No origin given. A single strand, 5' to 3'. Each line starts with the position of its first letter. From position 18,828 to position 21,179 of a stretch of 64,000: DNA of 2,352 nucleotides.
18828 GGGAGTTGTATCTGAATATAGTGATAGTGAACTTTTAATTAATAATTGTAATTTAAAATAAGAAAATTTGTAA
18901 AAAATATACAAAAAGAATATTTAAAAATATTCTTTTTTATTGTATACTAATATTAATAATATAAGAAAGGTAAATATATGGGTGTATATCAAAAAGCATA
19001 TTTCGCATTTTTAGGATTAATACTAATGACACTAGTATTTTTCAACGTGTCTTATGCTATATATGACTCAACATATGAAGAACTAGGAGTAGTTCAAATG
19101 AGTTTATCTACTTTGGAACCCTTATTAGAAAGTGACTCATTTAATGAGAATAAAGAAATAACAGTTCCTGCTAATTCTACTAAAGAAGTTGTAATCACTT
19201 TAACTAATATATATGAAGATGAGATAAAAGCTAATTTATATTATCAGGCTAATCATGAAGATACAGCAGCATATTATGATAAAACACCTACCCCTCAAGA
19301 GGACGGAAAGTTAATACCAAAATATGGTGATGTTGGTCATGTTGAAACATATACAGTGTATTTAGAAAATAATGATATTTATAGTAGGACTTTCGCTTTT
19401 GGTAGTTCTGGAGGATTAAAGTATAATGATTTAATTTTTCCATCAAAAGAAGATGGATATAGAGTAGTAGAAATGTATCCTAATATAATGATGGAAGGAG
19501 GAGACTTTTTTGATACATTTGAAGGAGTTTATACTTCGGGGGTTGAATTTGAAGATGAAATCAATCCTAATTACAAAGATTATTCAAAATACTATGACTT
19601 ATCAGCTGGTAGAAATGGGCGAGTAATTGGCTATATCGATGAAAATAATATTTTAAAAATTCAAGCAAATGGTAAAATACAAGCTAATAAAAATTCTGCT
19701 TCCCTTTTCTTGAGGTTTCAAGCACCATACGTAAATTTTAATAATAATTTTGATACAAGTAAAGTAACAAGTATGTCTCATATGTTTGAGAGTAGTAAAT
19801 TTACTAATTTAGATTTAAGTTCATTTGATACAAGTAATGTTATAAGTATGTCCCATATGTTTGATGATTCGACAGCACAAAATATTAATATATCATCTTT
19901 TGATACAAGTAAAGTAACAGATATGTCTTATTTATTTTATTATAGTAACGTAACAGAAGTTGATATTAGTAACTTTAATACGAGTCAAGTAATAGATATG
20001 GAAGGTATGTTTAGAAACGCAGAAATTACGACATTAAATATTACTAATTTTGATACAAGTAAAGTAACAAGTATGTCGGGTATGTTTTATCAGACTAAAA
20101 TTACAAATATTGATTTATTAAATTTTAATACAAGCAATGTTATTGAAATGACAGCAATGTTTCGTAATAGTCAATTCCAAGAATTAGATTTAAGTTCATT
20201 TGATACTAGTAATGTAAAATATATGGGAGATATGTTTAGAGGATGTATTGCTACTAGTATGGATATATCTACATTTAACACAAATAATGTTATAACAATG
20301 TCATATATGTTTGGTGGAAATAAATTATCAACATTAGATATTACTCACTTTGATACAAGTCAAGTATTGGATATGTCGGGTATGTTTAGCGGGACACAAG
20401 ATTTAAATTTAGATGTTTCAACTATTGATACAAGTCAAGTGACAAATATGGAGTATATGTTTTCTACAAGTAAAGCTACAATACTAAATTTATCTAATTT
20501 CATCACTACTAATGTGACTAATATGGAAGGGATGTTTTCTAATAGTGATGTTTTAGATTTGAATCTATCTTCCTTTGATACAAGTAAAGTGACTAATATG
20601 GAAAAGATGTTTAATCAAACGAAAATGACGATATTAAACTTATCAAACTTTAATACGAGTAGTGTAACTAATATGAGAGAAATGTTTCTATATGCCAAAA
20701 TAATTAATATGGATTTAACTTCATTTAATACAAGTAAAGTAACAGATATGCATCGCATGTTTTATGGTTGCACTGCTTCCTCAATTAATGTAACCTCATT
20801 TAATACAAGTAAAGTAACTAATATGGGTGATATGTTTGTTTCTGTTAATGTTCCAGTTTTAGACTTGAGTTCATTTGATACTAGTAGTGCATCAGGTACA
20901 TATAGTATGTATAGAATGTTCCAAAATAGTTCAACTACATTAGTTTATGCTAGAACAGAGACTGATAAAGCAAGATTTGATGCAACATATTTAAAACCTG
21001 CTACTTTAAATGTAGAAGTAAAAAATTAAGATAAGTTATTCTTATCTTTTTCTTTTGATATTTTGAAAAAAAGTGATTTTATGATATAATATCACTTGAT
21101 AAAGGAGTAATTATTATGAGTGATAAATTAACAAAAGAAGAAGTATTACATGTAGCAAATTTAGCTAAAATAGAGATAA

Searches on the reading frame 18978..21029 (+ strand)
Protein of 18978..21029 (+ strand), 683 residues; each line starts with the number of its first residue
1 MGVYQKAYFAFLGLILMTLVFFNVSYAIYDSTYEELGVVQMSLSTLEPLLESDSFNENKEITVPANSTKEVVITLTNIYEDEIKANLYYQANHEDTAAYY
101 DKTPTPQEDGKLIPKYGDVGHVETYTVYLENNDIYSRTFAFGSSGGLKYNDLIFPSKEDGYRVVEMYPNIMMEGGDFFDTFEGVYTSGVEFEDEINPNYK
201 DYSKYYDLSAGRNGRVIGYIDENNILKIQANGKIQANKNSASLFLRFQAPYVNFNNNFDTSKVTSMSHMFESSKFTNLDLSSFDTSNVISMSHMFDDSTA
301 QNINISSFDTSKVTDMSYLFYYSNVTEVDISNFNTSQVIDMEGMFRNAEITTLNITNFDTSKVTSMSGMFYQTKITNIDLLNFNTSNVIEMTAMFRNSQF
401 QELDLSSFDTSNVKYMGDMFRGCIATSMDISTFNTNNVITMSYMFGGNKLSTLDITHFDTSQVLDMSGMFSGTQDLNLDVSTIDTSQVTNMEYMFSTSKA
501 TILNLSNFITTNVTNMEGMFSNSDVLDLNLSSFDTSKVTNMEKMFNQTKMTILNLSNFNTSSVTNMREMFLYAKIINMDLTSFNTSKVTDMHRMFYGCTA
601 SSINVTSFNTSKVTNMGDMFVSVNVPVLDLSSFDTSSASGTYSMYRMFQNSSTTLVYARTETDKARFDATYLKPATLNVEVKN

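Call 71: search_protein_families(library=ncbifam, proteins=[window:18978-21029:+], max_evalue=0.01)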
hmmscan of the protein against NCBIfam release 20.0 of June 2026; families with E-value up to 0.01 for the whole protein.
window:18978-21029:+ (683 aa): 2 families
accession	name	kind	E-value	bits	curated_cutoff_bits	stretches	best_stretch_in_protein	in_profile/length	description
TIGR02167.2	Liste_lipo_26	repeat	1.1e-87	286.8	30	14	545-568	3-26/26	PARCEL repeat-containing surface protein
NF045896.1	Mbov_0838_LP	exception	2.2e-49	168.6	500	5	405-524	264-383/433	Mbov_0838 family PARCEL repeat surface lipoprotein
